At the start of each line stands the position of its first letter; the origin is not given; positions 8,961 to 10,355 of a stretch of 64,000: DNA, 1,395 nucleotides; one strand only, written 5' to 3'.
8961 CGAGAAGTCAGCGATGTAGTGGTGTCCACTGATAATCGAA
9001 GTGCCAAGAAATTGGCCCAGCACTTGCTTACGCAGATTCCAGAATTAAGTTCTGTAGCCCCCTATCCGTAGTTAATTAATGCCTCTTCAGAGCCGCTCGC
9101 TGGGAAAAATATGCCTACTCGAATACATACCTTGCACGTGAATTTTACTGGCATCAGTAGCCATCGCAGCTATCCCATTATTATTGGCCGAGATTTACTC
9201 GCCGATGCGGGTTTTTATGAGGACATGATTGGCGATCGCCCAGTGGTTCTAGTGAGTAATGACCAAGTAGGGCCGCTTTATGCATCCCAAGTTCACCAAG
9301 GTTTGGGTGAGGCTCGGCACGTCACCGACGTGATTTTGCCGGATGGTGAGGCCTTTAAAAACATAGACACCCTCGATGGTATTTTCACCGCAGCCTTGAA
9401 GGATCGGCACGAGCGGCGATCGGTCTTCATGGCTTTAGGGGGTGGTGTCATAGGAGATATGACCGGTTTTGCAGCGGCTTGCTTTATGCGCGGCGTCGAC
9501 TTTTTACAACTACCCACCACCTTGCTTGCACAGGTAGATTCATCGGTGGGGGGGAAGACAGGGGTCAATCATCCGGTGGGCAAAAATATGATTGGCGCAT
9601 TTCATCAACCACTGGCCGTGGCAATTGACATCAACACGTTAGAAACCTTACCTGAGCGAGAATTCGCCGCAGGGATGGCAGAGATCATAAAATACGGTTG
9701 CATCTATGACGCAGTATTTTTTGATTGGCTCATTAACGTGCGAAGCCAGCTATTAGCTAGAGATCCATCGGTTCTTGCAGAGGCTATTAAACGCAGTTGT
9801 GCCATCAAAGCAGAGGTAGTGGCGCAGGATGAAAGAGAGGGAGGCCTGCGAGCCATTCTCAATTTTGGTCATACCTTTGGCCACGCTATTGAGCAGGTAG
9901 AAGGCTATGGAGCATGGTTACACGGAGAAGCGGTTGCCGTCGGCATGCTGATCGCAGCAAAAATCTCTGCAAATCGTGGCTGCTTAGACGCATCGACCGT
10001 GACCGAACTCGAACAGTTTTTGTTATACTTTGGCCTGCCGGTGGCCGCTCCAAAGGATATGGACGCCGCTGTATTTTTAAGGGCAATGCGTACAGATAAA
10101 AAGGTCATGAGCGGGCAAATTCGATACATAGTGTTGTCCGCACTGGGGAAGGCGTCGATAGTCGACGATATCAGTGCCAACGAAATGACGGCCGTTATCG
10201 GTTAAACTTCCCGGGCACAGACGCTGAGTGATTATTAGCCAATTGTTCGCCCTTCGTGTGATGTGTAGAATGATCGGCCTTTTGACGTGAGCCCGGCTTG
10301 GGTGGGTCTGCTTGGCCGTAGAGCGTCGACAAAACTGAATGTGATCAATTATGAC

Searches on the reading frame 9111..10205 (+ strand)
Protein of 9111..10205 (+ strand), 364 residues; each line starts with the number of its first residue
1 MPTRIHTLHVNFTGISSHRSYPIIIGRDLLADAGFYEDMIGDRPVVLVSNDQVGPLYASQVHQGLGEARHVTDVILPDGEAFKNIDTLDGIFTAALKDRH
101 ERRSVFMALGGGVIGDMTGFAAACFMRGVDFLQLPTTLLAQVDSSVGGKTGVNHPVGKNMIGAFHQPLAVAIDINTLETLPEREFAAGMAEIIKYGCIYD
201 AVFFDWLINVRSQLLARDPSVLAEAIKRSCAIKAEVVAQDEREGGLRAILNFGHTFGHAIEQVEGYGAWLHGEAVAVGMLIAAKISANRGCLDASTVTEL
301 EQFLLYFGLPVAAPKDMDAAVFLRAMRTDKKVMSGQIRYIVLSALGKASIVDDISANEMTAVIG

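Call 84: search_protein_families(library=pfam, proteins=[window:9111-10205:+], max_evalue=0.00001)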
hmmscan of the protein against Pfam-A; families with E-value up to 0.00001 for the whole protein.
window:9111-10205:+ (364 aa): 2 families
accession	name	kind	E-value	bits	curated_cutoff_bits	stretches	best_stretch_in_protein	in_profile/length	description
PF24621.2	DHQS_C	-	3e-51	173.6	27.6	1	188-332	1-144/144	3-dehydroquinate synthase C-terminal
PF01761.26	DHQ_synthase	-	8.3e-48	161.3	24.2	1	74-186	2-114/115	3-dehydroquinate synthase N-terminal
